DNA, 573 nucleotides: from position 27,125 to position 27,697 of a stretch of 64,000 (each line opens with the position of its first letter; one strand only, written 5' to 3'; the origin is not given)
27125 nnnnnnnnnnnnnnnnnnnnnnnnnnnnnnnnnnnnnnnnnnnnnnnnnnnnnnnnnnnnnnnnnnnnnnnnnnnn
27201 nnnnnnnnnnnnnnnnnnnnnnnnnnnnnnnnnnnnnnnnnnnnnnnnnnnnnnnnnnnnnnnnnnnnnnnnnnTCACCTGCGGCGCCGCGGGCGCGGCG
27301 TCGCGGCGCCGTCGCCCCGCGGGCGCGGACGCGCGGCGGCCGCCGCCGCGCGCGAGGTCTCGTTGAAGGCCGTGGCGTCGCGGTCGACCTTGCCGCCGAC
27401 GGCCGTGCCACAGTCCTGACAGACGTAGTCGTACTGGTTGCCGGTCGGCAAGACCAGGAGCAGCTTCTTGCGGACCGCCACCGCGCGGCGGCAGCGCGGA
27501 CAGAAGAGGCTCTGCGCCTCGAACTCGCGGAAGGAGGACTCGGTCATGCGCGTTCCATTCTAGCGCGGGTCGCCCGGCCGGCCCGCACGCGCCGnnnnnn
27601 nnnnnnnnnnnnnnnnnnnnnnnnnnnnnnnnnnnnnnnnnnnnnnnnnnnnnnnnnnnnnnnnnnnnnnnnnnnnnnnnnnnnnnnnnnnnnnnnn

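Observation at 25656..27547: Orphan SagB/ThcOx-type dehydrogenase coupled to a 90-aa four-cysteine zinc-ribbon ORF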

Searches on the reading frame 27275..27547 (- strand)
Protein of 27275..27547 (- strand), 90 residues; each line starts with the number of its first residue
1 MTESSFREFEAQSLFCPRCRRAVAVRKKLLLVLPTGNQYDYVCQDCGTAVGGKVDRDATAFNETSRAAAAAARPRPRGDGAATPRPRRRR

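Call 3: search_protein_families(library=pfam, proteins=[window:27275-27547:-], max_evalue=0.01)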
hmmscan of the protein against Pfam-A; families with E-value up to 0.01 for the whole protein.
window:27275-27547:- (90 aa): 4 families
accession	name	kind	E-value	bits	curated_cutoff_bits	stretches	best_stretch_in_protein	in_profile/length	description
PF09723.15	Zn_ribbon_8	-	0.0018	18.7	34.4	0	39-48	4-13/41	Zinc ribbon domain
PF25164.1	CoiA_N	-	0.0031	17.4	26.3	0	7-26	10-30/50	Competence protein CoiA, N-terminal domain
PF18439.7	zf_UBZ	-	0.007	16.4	25.6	0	13-26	2-15/32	Ubiquitin-Binding Zinc Finger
PF08271.17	Zn_Ribbon_TF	-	0.0091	16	29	0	37-48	16-27/43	TFIIB zinc-binding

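Call 4: search_protein_families(library=ncbifam, proteins=[window:27275-27547:-], max_evalue=0.01)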
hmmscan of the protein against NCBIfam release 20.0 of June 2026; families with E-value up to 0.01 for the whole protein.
window:27275-27547:- (90 aa): 2 families
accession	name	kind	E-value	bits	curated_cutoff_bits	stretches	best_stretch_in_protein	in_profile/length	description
TIGR02605.1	CxxC_CxxC_SSSS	subfamily_domain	0.0038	17.3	31.3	0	39-48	4-13/52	FmdB family zinc ribbon protein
TIGR04337.1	AmmeMemoSam_rS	hypoth_equivalog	0.0054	15.6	220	1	8-64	288-343/349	AmmeMemoRadiSam system radical SAM enzyme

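Call 7: find_homologous_proteins(query=window:27275-27547:-, max_evalue=0.01)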
Query window:27275-27547:- (90 aa): 270 proteins with E <= 0.01 among 546 candidates; the best 120 are listed.
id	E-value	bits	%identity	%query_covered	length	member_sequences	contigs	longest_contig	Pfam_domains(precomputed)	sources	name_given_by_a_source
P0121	2.9e-50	185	97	99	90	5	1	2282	PF26408.2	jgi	jgi:hypothetical protein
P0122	8.1e-50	184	96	99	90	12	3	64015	PF26408.2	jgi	jgi:hypothetical protein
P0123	2.5e-41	157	81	99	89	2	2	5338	PF26408.2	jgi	jgi:hypothetical protein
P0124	8.3e-41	155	81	100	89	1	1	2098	-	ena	-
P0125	2.2e-40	154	79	99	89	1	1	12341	-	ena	-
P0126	3.2e-40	153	81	99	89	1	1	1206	-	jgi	jgi:hypothetical protein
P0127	2.4e-39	151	90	69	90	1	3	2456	-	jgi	jgi:DNA-directed RNA polymerase subunit RPC12/RpoP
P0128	3.4e-39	150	79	100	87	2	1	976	PF26408.2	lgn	-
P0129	4.0e-39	150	84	81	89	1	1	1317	-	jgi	jgi:DNA-directed RNA polymerase subunit RPC12/RpoP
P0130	8.5e-39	149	83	72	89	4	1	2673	-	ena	-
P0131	1.0e-38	149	88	72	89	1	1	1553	PF26408.2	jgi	jgi:hypothetical protein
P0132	1.1e-38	149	80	99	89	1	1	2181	-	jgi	jgi:hypothetical protein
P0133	1.2e-38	148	80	99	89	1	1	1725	PF26408.2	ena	-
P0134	2.9e-38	147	86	77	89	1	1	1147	PF26408.2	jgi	jgi:hypothetical protein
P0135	1.8e-37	145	85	83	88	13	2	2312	-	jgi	jgi:hypothetical protein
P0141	4.1e-36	140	76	99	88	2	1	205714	-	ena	-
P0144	2.2e-35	138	91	77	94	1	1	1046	PF26408.2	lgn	-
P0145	2.2e-35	138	86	81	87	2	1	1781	PF26408.2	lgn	-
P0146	2.6e-35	138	86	78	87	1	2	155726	PF26408.2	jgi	jgi:hypothetical protein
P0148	4.5e-35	137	80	72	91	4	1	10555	PF26408.2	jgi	-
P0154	1.3e-34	136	77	68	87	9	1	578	PF26408.2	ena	-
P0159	2.3e-34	135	76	100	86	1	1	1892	PF26408.2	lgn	-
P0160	3.6e-34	134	73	98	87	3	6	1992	PF26408.2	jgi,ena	-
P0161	3.8e-34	134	73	98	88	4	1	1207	PF26408.2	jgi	jgi:hypothetical protein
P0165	2.7e-33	131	85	68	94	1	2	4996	PF26408.2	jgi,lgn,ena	-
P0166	2.8e-33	131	74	99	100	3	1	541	PF26408.2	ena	-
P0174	1.3e-32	129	81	69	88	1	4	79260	-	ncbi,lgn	-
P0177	3.8e-32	128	79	73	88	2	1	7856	PF26408.2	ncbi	ncbi:MAG: hypothetical protein ACRELA_14475 [Candidatus Rokuibacteriota bacterium]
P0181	6.4e-32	127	81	69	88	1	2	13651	PF26408.2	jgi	jgi:hypothetical protein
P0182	6.8e-32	127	84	68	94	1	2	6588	PF26408.2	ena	-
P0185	1.0e-31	126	80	79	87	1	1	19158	-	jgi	jgi:hypothetical protein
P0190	2.9e-31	125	77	68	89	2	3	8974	PF26408.2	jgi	jgi:hypothetical protein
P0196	1.1e-30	123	68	82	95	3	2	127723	PF26408.2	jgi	jgi:hypothetical protein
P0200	1.9e-30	122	76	69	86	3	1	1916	PF26408.2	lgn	-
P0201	2.4e-30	122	80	79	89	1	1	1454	PF26408.2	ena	-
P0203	2.9e-30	122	80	68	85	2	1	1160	PF26408.2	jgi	jgi:hypothetical protein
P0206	4.9e-30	121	77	68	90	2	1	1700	PF26408.2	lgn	-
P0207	6.3e-30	121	78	71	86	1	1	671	PF26408.2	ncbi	-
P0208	8.3e-30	120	77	73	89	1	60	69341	-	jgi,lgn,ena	jgi:hypothetical protein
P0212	2.3e-29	119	69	94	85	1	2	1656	PF26408.2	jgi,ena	jgi:hypothetical protein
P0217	5.2e-29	118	76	76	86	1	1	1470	PF26408.2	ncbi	-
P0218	9.0e-29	117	73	70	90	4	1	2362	PF26408.2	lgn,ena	-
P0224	3.0e-28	115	78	77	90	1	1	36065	PF26408.2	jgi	jgi:hypothetical protein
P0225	3.1e-28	115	77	72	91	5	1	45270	PF26408.2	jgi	jgi:hypothetical protein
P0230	1.2e-27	113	63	93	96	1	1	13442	-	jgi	jgi:hypothetical protein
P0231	1.4e-27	113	71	69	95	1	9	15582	PF26408.2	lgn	-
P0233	2.0e-27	113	73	82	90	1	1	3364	PF26408.2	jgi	jgi:hypothetical protein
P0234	2.7e-27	112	66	89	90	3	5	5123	PF26408.2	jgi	jgi:hypothetical protein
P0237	8.0e-26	107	79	68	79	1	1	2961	PF26408.2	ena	-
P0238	1.0e-25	107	78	66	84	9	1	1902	PF26408.2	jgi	jgi:hypothetical protein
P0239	6.6e-25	105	64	84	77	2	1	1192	PF26408.2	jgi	jgi:hypothetical protein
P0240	6.6e-25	105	73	67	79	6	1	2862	PF26408.2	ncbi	-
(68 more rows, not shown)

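Call 8: search_protein_families(library=pfam, proteins=[window:27275-27547:-, P0121, P0146, P0196, P0240], max_evalue=10)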
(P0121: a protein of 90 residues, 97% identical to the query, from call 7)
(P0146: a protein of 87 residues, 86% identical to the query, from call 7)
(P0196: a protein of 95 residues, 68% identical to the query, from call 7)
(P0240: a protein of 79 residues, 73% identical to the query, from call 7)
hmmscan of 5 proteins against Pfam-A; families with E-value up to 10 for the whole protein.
window:27275-27547:- (90 aa): 16 families
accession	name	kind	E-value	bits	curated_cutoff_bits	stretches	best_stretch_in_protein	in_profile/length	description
PF09723.15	Zn_ribbon_8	-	0.0018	18.7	34.4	1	39-48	4-13/41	Zinc ribbon domain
PF25164.1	CoiA_N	-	0.0031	17.4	26.3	1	7-26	10-30/50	Competence protein CoiA, N-terminal domain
PF18439.7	zf_UBZ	-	0.007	16.4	25.6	2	13-26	2-15/32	Ubiquitin-Binding Zinc Finger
PF08271.17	Zn_Ribbon_TF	-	0.0091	16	29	1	37-48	16-27/43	TFIIB zinc-binding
PF04606.18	Ogr_Delta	-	0.02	15.3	26.3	1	16-48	2-35/47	Ogr/Delta-like zinc finger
PF24441.1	DUF7560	-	0.02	15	27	2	38-50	3-15/44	Family of unknown function (DUF7560)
PF22747.2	Zn_ribbon_DUF2089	-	0.034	14.7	27.6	1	42-52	14-24/32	DUF2089 zinc ribbon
PF12773.13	DZR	-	0.043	14.4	27.3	1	8-50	7-34/45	Double zinc ribbon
PF14205.11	Cys_rich_KTR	-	0.052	13.8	25.5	1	10-28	24-42/54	Cysteine-rich KTR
PF20173.3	ZnF_RZ-type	-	0.081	13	27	1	41-53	32-44/54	RZ type zinc finger domain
PF18256.6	HscB_4_cys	-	0.099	13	26.2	1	11-20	15-24/27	Co-chaperone HscB tetracysteine metal binding motif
PF10601.15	zf-LITAF-like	-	0.1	13.2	23.8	1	11-25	54-68/70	LITAF-like zinc ribbon domain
PF14353.12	CpXC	-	0.19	12.2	25.4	1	10-31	34-55/121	CpXC protein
PF08792.16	A2L_zn_ribbon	-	0.23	11.6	22.9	1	37-48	18-29/33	A2L zinc ribbon domain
PF14354.12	Lar_restr_allev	-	0.31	11.7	28.6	1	16-70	6-51/58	Restriction alleviation protein Lar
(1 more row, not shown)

P0121 (90 aa): 16 families
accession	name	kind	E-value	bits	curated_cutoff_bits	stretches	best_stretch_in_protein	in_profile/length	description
PF09723.15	Zn_ribbon_8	-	0.00096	19.6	34.4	1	39-48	4-13/41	Zinc ribbon domain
PF25164.1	CoiA_N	-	0.003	17.5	26.3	1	7-26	10-30/50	Competence protein CoiA, N-terminal domain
PF18439.7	zf_UBZ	-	0.0069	16.5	25.6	2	13-26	2-15/32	Ubiquitin-Binding Zinc Finger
PF08271.17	Zn_Ribbon_TF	-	0.0091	16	29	1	37-48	16-27/43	TFIIB zinc-binding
PF04606.18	Ogr_Delta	-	0.017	15.4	26.3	1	16-48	2-35/47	Ogr/Delta-like zinc finger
PF24441.1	DUF7560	-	0.021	15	27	2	38-50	3-15/44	Family of unknown function (DUF7560)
PF22747.2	Zn_ribbon_DUF2089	-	0.033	14.7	27.6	1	42-52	14-24/32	DUF2089 zinc ribbon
PF12773.13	DZR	-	0.043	14.4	27.3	1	8-50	7-34/45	Double zinc ribbon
PF14205.11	Cys_rich_KTR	-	0.062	13.5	25.5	1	10-28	24-42/54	Cysteine-rich KTR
PF20173.3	ZnF_RZ-type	-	0.093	12.8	27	1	41-53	32-44/54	RZ type zinc finger domain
PF18256.6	HscB_4_cys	-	0.1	12.9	26.2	1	11-20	15-24/27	Co-chaperone HscB tetracysteine metal binding motif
PF10601.15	zf-LITAF-like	-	0.11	13.1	23.8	1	11-25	54-68/70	LITAF-like zinc ribbon domain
PF23783.1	Zn_ribbon_TiaS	-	0.14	12.4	27.3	1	36-55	15-34/41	TiaS C-terminal zinc ribbon domain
PF14353.12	CpXC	-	0.17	12.3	25.4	1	10-31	34-55/121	CpXC protein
PF08792.16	A2L_zn_ribbon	-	0.23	11.6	22.9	1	37-48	18-29/33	A2L zinc ribbon domain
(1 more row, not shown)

P0146 (87 aa): 11 families
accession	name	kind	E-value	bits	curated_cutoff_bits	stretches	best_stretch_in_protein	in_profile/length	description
PF09723.15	Zn_ribbon_8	-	0.00057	20.3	34.4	1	39-48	4-13/41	Zinc ribbon domain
PF08271.17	Zn_Ribbon_TF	-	0.0088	16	29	1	37-48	16-27/43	TFIIB zinc-binding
PF18439.7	zf_UBZ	-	0.044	13.9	25.6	1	41-49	3-11/32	Ubiquitin-Binding Zinc Finger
PF04606.18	Ogr_Delta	-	0.062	13.7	26.3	1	16-49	2-36/47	Ogr/Delta-like zinc finger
PF22747.2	Zn_ribbon_DUF2089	-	0.065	13.8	27.6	1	42-52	14-24/32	DUF2089 zinc ribbon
PF18256.6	HscB_4_cys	-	0.14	12.5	26.2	1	11-20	15-24/27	Co-chaperone HscB tetracysteine metal binding motif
PF08792.16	A2L_zn_ribbon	-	0.17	12.1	22.9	1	37-48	18-29/33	A2L zinc ribbon domain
PF14353.12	CpXC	-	0.21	12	25.4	0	10-31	34-55/121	CpXC protein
PF13824.12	zf-Mss51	-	0.24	12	27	1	16-49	2-23/55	Zinc-finger of mitochondrial splicing suppressor 51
PF13451.12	zf_Tbcl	-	0.65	10.4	24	0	8-22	28-42/48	Probable treble clef domain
PF25164.1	CoiA_N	-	0.66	10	26.3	0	11-21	15-25/50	Competence protein CoiA, N-terminal domain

P0196 (95 aa): 19 families
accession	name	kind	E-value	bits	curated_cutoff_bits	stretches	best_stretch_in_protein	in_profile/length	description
PF18439.7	zf_UBZ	-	0.00042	20.4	25.6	2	22-36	2-16/32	Ubiquitin-Binding Zinc Finger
PF08271.17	Zn_Ribbon_TF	-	0.0048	16.8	29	1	46-59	16-29/43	TFIIB zinc-binding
PF09723.15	Zn_ribbon_8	-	0.0081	16.6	34.4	1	48-58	4-14/41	Zinc ribbon domain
PF22747.2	Zn_ribbon_DUF2089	-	0.0097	16.4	27.6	2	51-61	14-24/32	DUF2089 zinc ribbon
PF12773.13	DZR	-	0.025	15.2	27.3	1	20-59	10-34/45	Double zinc ribbon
PF25164.1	CoiA_N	-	0.033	14.1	26.3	1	21-35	16-30/50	Competence protein CoiA, N-terminal domain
PF18256.6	HscB_4_cys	-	0.043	14.1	26.2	1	20-29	15-24/27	Co-chaperone HscB tetracysteine metal binding motif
PF06827.20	zf-FPG_IleRS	-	0.045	14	21.3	2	24-30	3-9/30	Zinc finger found in FPG and IleRS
PF20173.3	ZnF_RZ-type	-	0.058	13.5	27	1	51-65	33-47/54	RZ type zinc finger domain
PF07282.18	Cas12f1-like_TNB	-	0.059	14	26.3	1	18-59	25-50/60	Cas12f1-like, TNB domain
PF10601.15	zf-LITAF-like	-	0.078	13.6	23.8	0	17-32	51-66/70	LITAF-like zinc ribbon domain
PF13240.11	Zn_Ribbon_1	-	0.09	13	25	0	52-58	16-22/23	zinc-ribbon domain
PF04828.22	GFA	-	0.11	13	24.3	1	48-69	70-91/115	Glutathione-dependent formaldehyde-activating enzyme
PF24458.1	DUF7573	-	0.12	12.8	30.2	1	49-59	11-21/39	Domain of unknown function (DUF7573)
PF25017.1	zf-C2HC_3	-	0.15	12.4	24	0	50-58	24-32/47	C2HC zinc finger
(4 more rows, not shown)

P0240 (79 aa): 15 families
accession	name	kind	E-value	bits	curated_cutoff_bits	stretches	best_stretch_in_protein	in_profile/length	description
PF09723.15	Zn_ribbon_8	-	0.0026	18.2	34.4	1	41-50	4-13/41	Zinc ribbon domain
PF18439.7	zf_UBZ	-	0.0074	16.4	25.6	2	43-51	3-11/32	Ubiquitin-Binding Zinc Finger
PF12773.13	DZR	-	0.021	15.4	27.3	1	10-52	7-34/45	Double zinc ribbon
PF22747.2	Zn_ribbon_DUF2089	-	0.046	14.3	27.6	1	44-54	14-24/32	DUF2089 zinc ribbon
PF24441.1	DUF7560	-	0.059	13.5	27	1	39-51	2-14/44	Family of unknown function (DUF7560)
PF18256.6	HscB_4_cys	-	0.078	13.3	26.2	1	14-22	16-24/27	Co-chaperone HscB tetracysteine metal binding motif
PF20173.3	ZnF_RZ-type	-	0.082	13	27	1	43-58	32-47/54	RZ type zinc finger domain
PF13240.11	Zn_Ribbon_1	-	0.096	13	25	1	45-51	16-22/23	zinc-ribbon domain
PF08271.17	Zn_Ribbon_TF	-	0.11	12.5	29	1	18-51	3-28/43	TFIIB zinc-binding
PF17283.8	Zn_ribbon_SprT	-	0.18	12.3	28.1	1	40-51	2-13/38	SprT-like zinc ribbon domain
PF25017.1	zf-C2HC_3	-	0.18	12.2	24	0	43-52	24-33/47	C2HC zinc finger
PF10601.15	zf-LITAF-like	-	0.2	12.2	23.8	0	15-28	5-18/70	LITAF-like zinc ribbon domain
PF25164.1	CoiA_N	-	0.21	11.6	26.3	1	6-23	7-25/50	Competence protein CoiA, N-terminal domain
PF18073.7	Zn_ribbon_LapB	-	0.55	10.4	25.7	1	43-49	1-7/28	Rubredoxin metal binding domain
PF09297.16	Zn_ribbon_NUD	-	1.1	9.5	24.8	1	14-21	2-9/32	NADH pyrophosphatase zinc ribbon domain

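Call 10: search_solved_structures(query=window:27275-27547:-, max_evalue=10)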
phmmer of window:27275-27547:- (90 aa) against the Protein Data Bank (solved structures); distinct sequences matched with E-value up to 10: 6.
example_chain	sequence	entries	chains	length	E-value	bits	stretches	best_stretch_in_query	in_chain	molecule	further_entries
5v3g_D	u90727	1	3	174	0.0024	21.3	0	15-50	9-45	PR domain zinc finger protein 9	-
5egb_A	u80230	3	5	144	0.0033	20.9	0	15-53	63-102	Histone-lysine N-methyltransferase PRDM9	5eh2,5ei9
3hug_B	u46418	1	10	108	0.78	13.3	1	4-24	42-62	PROBABLE CONSERVED MEMBRANE PROTEIN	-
9l94_T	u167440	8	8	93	0.79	13.3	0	14-56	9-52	Large ribosomal subunit protein eL42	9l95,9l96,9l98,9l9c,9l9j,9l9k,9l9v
2p67_A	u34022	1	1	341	1.6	12.3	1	36-85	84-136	LAO/AO transport system kinase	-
8ams_C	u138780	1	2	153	5.7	10.5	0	21-51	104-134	Tripartite motif-containing protein 2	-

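Call 33: find_homologous_proteins(query=A2, max_evalue=0.01)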
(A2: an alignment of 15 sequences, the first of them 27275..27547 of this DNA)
Query A2 (15 sequences) (90 aa, profile of the alignment): 2179 proteins with E <= 0.01 among 8000 candidates; the best 120 are listed.
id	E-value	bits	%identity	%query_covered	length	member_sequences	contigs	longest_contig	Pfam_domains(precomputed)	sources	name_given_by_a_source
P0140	1.9e-43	164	82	72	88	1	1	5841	-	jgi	jgi:hypothetical protein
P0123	2.7e-43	164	81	99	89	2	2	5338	PF26408.2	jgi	jgi:hypothetical protein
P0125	4.5e-43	163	79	99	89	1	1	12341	-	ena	-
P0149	5.4e-43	163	78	94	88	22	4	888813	-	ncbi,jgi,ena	jgi:hypothetical protein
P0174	6.4e-43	163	81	69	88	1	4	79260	-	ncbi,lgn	-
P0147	7.6e-43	162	79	70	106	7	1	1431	-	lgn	-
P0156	8.2e-43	162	85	67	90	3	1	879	-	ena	-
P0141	8.5e-43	162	76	99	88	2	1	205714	-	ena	-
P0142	8.8e-43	162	79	94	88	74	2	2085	-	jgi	jgi:hypothetical protein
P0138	1.2e-42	162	80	99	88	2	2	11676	-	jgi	jgi:hypothetical protein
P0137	2.1e-42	161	83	80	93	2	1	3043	-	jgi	jgi:hypothetical protein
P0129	2.2e-42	161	84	81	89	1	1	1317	-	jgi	jgi:DNA-directed RNA polymerase subunit RPC12/RpoP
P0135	2.6e-42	161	85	83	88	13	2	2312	-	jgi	jgi:hypothetical protein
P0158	3.0e-42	160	74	99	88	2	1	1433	-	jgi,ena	jgi:hypothetical protein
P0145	3.3e-42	160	86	81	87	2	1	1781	PF26408.2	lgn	-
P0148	4.7e-42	160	80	72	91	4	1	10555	PF26408.2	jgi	-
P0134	6.1e-42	159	86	77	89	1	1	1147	PF26408.2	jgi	jgi:hypothetical protein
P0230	6.5e-42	159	63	93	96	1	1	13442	-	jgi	jgi:hypothetical protein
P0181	1.3e-41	158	81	69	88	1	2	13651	PF26408.2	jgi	jgi:hypothetical protein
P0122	1.6e-41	158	96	99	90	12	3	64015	PF26408.2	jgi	jgi:hypothetical protein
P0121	2.5e-41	157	97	99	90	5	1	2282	PF26408.2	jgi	jgi:hypothetical protein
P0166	3.1e-41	157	74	99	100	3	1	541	PF26408.2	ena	-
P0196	4.4e-41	157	68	82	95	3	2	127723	PF26408.2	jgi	jgi:hypothetical protein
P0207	4.5e-41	157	78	71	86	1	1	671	PF26408.2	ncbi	-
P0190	7.6e-41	156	77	68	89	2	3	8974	PF26408.2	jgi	jgi:hypothetical protein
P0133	9.6e-41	156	80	99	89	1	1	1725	PF26408.2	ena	-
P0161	1.0e-40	155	73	98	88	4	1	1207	PF26408.2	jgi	jgi:hypothetical protein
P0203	1.8e-40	155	80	68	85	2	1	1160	PF26408.2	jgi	jgi:hypothetical protein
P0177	2.3e-40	154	79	73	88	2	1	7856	PF26408.2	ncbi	ncbi:MAG: hypothetical protein ACRELA_14475 [Candidatus Rokuibacteriota bacterium]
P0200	2.6e-40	154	76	69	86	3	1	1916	PF26408.2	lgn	-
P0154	4.5e-40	153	77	68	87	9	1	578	PF26408.2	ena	-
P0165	4.8e-40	153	85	68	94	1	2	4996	PF26408.2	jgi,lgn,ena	-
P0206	5.3e-40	153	77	68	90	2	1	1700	PF26408.2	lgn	-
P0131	5.9e-40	153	88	72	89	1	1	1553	PF26408.2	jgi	jgi:hypothetical protein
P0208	6.3e-40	153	77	73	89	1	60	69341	-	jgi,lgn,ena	jgi:hypothetical protein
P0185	7.6e-40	153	80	79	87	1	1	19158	-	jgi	jgi:hypothetical protein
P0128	7.6e-40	153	79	100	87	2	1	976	PF26408.2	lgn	-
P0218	9.0e-40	152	73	70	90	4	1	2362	PF26408.2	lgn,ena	-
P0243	1.2e-39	152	75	68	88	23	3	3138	PF26408.2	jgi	jgi:hypothetical protein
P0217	1.5e-39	152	76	76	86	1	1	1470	PF26408.2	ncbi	-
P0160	1.8e-39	152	73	98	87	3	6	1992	PF26408.2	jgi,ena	-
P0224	3.0e-39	151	78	77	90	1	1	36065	PF26408.2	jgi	jgi:hypothetical protein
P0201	5.9e-39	150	80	79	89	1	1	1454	PF26408.2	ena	-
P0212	6.6e-39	150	69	94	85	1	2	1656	PF26408.2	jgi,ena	jgi:hypothetical protein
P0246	1.0e-38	149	74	76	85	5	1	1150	PF26408.2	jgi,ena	-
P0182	1.1e-38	149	84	68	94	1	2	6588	PF26408.2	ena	-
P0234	1.1e-37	146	71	69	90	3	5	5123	PF26408.2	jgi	jgi:hypothetical protein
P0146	1.5e-37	145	86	78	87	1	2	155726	PF26408.2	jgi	jgi:hypothetical protein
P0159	6.3e-37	143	76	100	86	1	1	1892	PF26408.2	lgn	-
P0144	7.6e-37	143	91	77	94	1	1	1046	PF26408.2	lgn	-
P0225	1.6e-36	142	77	72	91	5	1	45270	PF26408.2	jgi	jgi:hypothetical protein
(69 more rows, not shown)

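Call 36: find_encoding_contigs(protein=P0196, flank=4000, max_places=2)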
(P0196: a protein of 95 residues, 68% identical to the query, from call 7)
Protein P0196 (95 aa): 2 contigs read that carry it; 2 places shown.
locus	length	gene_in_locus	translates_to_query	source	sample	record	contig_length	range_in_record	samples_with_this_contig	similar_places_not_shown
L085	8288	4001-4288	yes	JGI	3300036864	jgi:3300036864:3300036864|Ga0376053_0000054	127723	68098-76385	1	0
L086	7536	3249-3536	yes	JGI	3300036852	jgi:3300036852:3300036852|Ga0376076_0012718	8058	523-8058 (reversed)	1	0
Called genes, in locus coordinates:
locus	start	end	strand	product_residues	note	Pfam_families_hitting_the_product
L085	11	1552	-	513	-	PF01943:Polysacc_synt, PF13440:Polysacc_synt_3, PF01554:MatE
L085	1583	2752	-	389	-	PF01073:3Beta_HSD, PF01370:Epimerase, PF13460:NAD_binding_10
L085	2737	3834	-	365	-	PF01408:GFO_IDH_MocA, PF22725:GFO_IDH_MocA_C3, PF02894:GFO_IDH_MocA_C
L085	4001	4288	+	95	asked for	PF26408:DUF8106 (weak)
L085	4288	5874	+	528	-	PF00881:Nitroreductase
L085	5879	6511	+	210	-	PF10604:Polyketide_cyc2, PF03364:Polyketide_cyc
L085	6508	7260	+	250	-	PF00535:Glycos_transf_2, PF13641:Glyco_tranf_2_3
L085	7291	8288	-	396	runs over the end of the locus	PF07992:Pyr_redox_2, PF13738:Pyr_redox_3, PF00070:Pyr_redox, PF02852:Pyr_redox_dim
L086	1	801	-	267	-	?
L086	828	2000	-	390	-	PF01073:3Beta_HSD, PF01370:Epimerase, PF13460:NAD_binding_10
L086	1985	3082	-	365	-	PF01408:GFO_IDH_MocA, PF22725:GFO_IDH_MocA_C3, PF02894:GFO_IDH_MocA_C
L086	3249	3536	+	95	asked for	PF26408:DUF8106 (weak)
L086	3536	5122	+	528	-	PF00881:Nitroreductase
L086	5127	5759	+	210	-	PF10604:Polyketide_cyc2, PF03364:Polyketide_cyc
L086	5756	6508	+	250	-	PF00535:Glycos_transf_2, PF13641:Glyco_tranf_2_3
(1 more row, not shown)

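Call 37: find_encoding_contigs(protein=P0230, flank=4000, max_places=2)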
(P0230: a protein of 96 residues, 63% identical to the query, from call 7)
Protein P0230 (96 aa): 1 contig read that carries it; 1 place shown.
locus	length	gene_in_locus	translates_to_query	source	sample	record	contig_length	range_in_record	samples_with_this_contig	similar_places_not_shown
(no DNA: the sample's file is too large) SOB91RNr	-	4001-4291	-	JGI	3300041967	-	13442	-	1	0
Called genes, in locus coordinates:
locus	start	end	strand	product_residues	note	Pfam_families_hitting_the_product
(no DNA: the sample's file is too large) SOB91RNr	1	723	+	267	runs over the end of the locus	PF00657:Lipase_GDSL, PF13472:Lipase_GDSL_2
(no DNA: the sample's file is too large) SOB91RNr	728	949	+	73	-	-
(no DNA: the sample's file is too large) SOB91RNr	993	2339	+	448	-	PF00202:Aminotran_3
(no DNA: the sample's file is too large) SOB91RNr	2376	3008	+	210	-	PF13240:Zn_Ribbon_1 (weak)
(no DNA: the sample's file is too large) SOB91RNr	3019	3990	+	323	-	PF04199:Cyclase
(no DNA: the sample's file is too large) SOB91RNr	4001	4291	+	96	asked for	-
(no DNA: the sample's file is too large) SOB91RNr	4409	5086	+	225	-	PF10604:Polyketide_cyc2, PF03364:Polyketide_cyc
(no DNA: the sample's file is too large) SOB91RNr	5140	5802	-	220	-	PF00702:Hydrolase, PF13419:HAD_2 (weak)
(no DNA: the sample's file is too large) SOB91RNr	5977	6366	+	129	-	-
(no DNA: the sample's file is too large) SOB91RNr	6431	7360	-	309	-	PF00768:Peptidase_S11, PF13354:Beta-lactamase2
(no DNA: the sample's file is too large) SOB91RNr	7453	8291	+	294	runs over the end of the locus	-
